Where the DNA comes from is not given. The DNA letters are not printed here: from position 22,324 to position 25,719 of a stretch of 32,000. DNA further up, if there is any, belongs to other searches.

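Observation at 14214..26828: Cellulosome-style cohesin-dockerin assembly locus with lectin/Ig cargo and no carbohydrate-active enzyme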

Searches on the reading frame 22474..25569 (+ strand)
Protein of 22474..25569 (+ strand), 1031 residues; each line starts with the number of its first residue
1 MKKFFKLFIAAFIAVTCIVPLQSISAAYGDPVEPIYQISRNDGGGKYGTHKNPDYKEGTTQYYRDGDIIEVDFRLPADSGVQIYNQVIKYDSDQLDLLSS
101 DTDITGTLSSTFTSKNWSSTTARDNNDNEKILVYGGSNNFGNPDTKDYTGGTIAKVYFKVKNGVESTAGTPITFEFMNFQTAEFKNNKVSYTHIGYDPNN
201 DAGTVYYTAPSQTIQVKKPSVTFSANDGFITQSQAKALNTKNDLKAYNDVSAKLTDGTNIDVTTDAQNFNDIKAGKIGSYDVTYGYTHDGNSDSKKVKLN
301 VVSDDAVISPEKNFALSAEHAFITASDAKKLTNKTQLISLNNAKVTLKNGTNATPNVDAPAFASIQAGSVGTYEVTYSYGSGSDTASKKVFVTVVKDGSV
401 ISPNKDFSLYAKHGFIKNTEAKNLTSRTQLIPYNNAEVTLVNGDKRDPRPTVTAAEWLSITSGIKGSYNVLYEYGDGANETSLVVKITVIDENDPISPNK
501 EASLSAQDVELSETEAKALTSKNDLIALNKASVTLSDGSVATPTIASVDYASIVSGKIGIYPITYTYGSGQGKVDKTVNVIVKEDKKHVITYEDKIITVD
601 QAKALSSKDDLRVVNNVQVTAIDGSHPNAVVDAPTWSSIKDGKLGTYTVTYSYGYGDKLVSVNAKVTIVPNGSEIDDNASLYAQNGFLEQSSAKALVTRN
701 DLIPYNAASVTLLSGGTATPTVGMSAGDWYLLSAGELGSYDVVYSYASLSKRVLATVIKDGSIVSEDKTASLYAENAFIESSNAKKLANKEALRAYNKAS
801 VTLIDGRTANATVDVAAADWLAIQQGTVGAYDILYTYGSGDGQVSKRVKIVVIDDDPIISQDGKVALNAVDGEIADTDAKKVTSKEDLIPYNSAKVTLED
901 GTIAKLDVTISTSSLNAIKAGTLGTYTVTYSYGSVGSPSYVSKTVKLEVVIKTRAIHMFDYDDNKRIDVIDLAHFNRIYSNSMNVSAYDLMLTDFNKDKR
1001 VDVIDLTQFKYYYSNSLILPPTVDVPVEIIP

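Call 4: search_protein_families(library=pfam, proteins=[window:22474-25569:+], max_evalue=1)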
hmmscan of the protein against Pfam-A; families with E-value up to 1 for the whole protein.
window:22474-25569:+ (1031 aa): 5 families
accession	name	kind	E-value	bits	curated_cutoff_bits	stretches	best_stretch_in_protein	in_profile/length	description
PF07523.18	Big_3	-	7.1e-07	29.8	21.2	2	897-949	24-68/68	Bacterial Ig-like domain (group 3)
PF24315.1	DUF7489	-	0.0028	17.9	27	0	615-642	25-52/65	Domain of unknown function (DUF7489)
PF00404.24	Dockerin_1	-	0.0029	18.2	22.9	1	960-1010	3-53/57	Dockerin type I domain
PF21684.2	PipB2_N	-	0.029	14.9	27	1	356-410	46-97/107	Secreted effector protein PipB2, N-terminal domain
PF13499.12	EF-hand_7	-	0.93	10.3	30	0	957-1014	9-67/67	EF-hand domain pair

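Call 14: search_protein_families(library=ncbifam, proteins=[window:22474-25569:+], max_evalue=1)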
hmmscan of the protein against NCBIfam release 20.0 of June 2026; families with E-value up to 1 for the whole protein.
window:22474-25569:+ (1031 aa): 0 families
